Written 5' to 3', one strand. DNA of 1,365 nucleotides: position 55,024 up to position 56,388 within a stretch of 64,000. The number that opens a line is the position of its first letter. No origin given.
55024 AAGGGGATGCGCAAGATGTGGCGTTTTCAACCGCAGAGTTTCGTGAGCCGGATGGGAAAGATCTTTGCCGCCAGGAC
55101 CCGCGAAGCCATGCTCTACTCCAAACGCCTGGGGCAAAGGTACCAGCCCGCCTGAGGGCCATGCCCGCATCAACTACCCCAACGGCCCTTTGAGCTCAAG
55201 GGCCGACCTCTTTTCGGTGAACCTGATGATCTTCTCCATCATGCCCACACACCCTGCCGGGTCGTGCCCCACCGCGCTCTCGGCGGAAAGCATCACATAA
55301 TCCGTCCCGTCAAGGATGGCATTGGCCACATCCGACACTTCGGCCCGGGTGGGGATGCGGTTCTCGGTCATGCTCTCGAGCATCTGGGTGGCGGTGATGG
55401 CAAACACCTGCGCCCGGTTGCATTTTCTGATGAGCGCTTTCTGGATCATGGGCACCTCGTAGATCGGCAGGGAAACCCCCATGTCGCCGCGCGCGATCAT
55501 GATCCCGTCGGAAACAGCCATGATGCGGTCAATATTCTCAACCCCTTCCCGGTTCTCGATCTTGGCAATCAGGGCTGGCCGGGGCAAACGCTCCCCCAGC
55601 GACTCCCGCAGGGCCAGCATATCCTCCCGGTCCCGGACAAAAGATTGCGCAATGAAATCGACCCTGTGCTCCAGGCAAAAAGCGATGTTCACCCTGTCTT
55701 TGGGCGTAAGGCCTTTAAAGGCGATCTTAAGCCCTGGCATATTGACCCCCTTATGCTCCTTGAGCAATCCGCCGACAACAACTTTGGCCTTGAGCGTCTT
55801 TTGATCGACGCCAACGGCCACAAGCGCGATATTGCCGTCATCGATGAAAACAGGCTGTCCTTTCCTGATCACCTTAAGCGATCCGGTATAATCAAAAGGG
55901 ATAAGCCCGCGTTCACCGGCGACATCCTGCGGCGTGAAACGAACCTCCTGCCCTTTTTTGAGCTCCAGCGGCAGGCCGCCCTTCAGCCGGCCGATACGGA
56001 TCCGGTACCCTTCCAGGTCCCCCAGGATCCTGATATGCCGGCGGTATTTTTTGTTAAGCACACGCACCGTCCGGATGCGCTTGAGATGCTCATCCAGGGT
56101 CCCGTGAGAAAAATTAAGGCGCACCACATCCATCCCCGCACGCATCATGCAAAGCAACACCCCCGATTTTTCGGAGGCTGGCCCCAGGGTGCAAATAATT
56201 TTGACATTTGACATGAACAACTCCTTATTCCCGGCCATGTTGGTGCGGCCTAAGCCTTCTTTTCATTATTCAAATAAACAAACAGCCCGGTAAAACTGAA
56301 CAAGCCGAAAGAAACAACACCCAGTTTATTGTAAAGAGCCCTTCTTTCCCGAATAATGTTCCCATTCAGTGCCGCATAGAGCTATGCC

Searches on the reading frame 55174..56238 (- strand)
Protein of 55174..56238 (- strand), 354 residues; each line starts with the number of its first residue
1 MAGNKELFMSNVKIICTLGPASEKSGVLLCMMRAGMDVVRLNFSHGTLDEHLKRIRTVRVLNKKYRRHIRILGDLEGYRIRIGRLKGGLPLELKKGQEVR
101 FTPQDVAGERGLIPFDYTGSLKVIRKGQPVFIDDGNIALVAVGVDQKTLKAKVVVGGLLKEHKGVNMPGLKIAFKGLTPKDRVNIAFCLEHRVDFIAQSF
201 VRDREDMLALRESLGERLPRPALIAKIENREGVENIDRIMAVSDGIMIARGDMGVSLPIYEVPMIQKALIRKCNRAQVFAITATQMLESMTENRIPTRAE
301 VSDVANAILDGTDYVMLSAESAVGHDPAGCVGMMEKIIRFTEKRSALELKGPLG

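Call 13: search_protein_families(library=pfam, proteins=[window:55174-56238:-])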
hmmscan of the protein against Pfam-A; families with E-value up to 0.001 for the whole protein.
window:55174-56238:- (354 aa): 1 family
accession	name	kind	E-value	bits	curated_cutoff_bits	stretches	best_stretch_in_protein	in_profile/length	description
PF00224.27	PK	-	6.8e-107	357.8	30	1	11-329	3-326/328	Pyruvate kinase, barrel domain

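Call 31: find_encoding_contigs(protein=window:55174-56238:-, flank=4000, max_places=8)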
Protein window:55174-56238:- (354 aa): 14 contigs read that carry it; 8 places shown.
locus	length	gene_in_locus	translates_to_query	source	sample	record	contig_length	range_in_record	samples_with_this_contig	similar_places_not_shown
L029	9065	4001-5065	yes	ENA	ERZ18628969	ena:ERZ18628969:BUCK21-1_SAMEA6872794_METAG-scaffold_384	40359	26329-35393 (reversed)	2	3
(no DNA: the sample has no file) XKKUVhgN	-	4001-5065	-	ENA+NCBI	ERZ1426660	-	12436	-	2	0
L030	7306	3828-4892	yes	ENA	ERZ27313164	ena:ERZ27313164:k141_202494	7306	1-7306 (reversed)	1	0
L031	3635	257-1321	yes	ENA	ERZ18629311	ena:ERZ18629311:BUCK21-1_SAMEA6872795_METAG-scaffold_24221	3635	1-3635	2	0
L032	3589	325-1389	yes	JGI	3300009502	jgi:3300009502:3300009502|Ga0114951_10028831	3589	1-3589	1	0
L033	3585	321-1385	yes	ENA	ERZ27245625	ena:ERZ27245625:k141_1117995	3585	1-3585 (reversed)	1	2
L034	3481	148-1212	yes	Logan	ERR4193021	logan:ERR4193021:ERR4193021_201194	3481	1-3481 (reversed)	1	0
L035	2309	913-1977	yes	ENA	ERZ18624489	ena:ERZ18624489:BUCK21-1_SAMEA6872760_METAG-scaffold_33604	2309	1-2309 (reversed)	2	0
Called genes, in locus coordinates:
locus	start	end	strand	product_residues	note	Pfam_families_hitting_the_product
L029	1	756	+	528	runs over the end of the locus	PF01435:Peptidase_M48, PF13453:Zn_ribbon_TFIIB (faint)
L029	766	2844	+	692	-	PF17191:RecG_wedge, PF01336:tRNA_anti-codon (weak), PF04851:ResIII, PF00270:DEAD, PF00271:Helicase_C, PF22590:Cas3-like_C_2 (weak), PF19833:RecG_dom3_C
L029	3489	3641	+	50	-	-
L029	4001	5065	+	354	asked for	PF00224:PK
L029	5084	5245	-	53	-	-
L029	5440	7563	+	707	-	PF16927:HisKA_7TM, PF13185:GAF_2 (weak), PF13492:GAF_3 (weak), PF00512:HisKA (weak), PF02518:HATPase_c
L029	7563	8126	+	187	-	PF03602:Cons_hypoth95, PF05175:MTS (weak)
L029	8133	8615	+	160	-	PF01467:CTP_transf_like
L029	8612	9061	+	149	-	PF02620:YceD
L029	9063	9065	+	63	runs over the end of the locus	PF01783:Ribosomal_L32p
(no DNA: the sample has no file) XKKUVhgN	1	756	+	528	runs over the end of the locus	PF01435:Peptidase_M48, PF13453:Zn_ribbon_TFIIB (faint)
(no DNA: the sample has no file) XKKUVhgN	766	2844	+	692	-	PF17191:RecG_wedge, PF01336:tRNA_anti-codon (weak), PF04851:ResIII, PF00270:DEAD, PF00271:Helicase_C, PF22590:Cas3-like_C_2 (weak), PF19833:RecG_dom3_C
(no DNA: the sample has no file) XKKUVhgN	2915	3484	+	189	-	PF06414:Zeta_toxin (faint)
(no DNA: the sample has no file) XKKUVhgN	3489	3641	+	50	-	-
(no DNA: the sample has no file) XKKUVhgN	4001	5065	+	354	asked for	PF00224:PK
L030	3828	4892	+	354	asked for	PF00224:PK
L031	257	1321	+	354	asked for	PF00224:PK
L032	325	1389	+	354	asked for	PF00224:PK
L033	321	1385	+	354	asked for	PF00224:PK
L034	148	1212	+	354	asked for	PF00224:PK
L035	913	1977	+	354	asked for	PF00224:PK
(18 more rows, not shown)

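Call 39: find_homologous_proteins(query=window:55174-56238:-, max_evalue=1e-60)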
Query window:55174-56238:- (354 aa): 7937 proteins with E <= 1e-60 among 8000 candidates; the best 120 are listed.
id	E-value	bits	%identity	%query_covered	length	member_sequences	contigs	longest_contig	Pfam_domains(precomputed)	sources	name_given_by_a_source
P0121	6.1e-223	757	100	98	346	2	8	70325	PF00224.28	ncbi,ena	-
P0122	3.7e-195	665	90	96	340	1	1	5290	PF00224.28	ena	-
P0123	9.5e-169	579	78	95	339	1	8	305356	PF00224.28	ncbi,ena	-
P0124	5.2e-166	570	75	95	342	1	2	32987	PF00224.28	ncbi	ncbi:MAG: pyruvate kinase [Candidatus Omnitrophota bacterium]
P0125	4.2e-163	560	73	97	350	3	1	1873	PF00224.28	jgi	jgi:pyruvate kinase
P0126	1.3e-161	555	75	96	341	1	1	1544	PF00224.28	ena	-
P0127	1.2e-160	552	74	97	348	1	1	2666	PF00224.28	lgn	-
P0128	4.7e-160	550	72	96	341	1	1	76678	PF00224.28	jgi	jgi:pyruvate kinase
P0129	3.2e-159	547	74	94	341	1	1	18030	PF00224.28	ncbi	-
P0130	7.1e-159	546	73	96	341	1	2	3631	PF00224.28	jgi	jgi:pyruvate kinase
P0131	2.2e-158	545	73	96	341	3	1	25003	PF00224.28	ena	-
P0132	2.0e-154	532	73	94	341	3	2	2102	PF00224.28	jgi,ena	jgi:pyruvate kinase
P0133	6.6e-151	520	71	96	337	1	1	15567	PF00224.28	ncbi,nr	ncbi:MAG: pyruvate kinase [Candidatus Omnitrophica bacterium]|nr:pyruvate kinase [Candidatus Omnitro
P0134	2.3e-149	515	69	95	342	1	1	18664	PF00224.28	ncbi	-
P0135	6.1e-149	514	70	95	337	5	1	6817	PF00224.28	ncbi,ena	ncbi:MAG: pyruvate kinase [Candidatus Omnitrophota bacterium]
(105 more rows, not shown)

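Call 40: find_encoding_contigs(protein=P0122, flank=5000, max_places=2)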
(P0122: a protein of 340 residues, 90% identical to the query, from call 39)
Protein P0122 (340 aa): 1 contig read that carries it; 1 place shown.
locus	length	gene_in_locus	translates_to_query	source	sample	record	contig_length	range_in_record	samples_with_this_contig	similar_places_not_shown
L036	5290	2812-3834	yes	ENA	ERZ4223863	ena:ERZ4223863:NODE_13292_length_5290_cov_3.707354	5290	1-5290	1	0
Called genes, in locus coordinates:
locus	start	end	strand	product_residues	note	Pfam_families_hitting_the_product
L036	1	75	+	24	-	?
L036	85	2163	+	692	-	PF17191:RecG_wedge, PF01336:tRNA_anti-codon, PF00270:DEAD, PF22590:Cas3-like_C_2 (faint), PF00271:Helicase_C, PF19833:RecG_dom3_C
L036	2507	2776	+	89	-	-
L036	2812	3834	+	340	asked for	PF00224:PK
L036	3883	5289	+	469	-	?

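Call 41: find_encoding_contigs(protein=P0123, flank=6000, max_places=3)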
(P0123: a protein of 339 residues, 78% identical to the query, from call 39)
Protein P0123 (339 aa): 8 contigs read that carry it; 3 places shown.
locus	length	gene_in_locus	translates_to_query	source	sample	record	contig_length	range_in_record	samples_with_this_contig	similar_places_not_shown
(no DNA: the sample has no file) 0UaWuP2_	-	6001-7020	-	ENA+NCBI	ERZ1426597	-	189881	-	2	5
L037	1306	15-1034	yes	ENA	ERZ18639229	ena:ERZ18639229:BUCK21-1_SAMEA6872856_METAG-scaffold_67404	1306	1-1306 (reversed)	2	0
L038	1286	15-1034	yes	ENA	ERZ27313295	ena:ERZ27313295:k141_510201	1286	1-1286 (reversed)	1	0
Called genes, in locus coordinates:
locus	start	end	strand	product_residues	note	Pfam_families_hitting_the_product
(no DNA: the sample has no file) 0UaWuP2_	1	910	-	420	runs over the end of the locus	-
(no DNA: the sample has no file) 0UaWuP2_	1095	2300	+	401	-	PF13173:AAA_14, PF13635:DUF4143 (weak)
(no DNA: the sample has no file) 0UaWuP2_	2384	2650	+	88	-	PF04014:MazE_antitoxin (weak)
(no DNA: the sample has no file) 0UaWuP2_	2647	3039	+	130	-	PF01850:PIN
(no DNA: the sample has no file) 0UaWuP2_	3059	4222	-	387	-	PF13173:AAA_14, PF13635:DUF4143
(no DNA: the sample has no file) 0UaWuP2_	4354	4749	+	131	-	-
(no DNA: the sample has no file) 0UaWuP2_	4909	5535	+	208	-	PF01909:NTP_transf_2, PF18765:Polbeta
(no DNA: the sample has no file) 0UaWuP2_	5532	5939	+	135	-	-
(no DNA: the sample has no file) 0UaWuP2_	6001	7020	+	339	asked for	PF00224:PK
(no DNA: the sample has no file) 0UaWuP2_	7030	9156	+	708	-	PF16927:HisKA_7TM, PF13185:GAF_2 (weak), PF13492:GAF_3 (weak), PF00512:HisKA (weak), PF02518:HATPase_c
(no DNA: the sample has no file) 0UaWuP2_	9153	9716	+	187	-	PF03602:Cons_hypoth95, PF05175:MTS (weak)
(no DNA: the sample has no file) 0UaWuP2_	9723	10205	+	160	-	PF01467:CTP_transf_like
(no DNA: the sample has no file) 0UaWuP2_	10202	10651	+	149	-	PF02620:YceD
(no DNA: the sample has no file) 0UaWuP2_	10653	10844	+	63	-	PF01783:Ribosomal_L32p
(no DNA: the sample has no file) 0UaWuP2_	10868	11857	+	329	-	PF02504:FA_synthesis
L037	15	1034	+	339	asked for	PF00224:PK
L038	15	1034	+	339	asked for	PF00224:PK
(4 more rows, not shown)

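Call 42: find_encoding_contigs(protein=P0124, flank=10000, max_places=2)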
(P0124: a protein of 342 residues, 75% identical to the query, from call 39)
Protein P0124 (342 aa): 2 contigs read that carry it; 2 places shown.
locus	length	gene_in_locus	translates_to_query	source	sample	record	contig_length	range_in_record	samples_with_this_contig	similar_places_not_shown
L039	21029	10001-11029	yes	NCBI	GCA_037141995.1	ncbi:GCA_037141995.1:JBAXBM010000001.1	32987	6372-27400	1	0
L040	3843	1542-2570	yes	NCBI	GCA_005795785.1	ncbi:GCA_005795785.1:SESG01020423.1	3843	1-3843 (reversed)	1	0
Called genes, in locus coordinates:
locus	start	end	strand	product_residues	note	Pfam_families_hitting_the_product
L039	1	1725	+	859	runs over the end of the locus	PF00675:Peptidase_M16, PF05193:Peptidase_M16_C, PF00675:Peptidase_M16, PF05193:Peptidase_M16_C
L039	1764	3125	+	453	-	PF00437:T2SSE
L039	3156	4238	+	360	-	PF01544:CorA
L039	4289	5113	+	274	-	PF00037:Fer4 (faint), PF13237:Fer4_10 (weak), PF12838:Fer4_7, PF13187:Fer4_9, PF00881:Nitroreductase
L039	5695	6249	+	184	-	PF04011:LemA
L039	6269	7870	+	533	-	PF01435:Peptidase_M48, PF13453:Zn_ribbon_TFIIB (weak)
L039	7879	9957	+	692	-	PF17191:RecG_wedge, PF01336:tRNA_anti-codon, PF00270:DEAD, PF00271:Helicase_C, PF22590:Cas3-like_C_2 (weak), PF19833:RecG_dom3_C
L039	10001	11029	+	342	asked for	PF00224:PK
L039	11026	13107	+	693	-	PF16927:HisKA_7TM (weak), PF00512:HisKA (weak), PF02518:HATPase_c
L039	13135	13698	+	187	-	PF03602:Cons_hypoth95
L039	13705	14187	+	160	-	PF01467:CTP_transf_like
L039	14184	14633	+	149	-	PF02620:YceD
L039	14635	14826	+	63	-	PF01783:Ribosomal_L32p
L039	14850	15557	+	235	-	PF02504:FA_synthesis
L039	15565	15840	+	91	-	PF02504:FA_synthesis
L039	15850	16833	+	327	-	PF00108:Thiolase_N (faint), PF08545:ACP_syn_III, PF08541:ACP_syn_III_C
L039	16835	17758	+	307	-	PF00698:Acyl_transf_1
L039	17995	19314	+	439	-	PF03349:Toluene_X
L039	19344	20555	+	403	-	PF01073:3Beta_HSD (weak), PF01370:Epimerase, PF07993:NAD_binding_4, PF16363:GDP_Man_Dehyd (faint)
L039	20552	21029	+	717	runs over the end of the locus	PF16927:HisKA_7TM, PF13185:GAF_2 (faint), PF02518:HATPase_c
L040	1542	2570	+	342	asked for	PF00224:PK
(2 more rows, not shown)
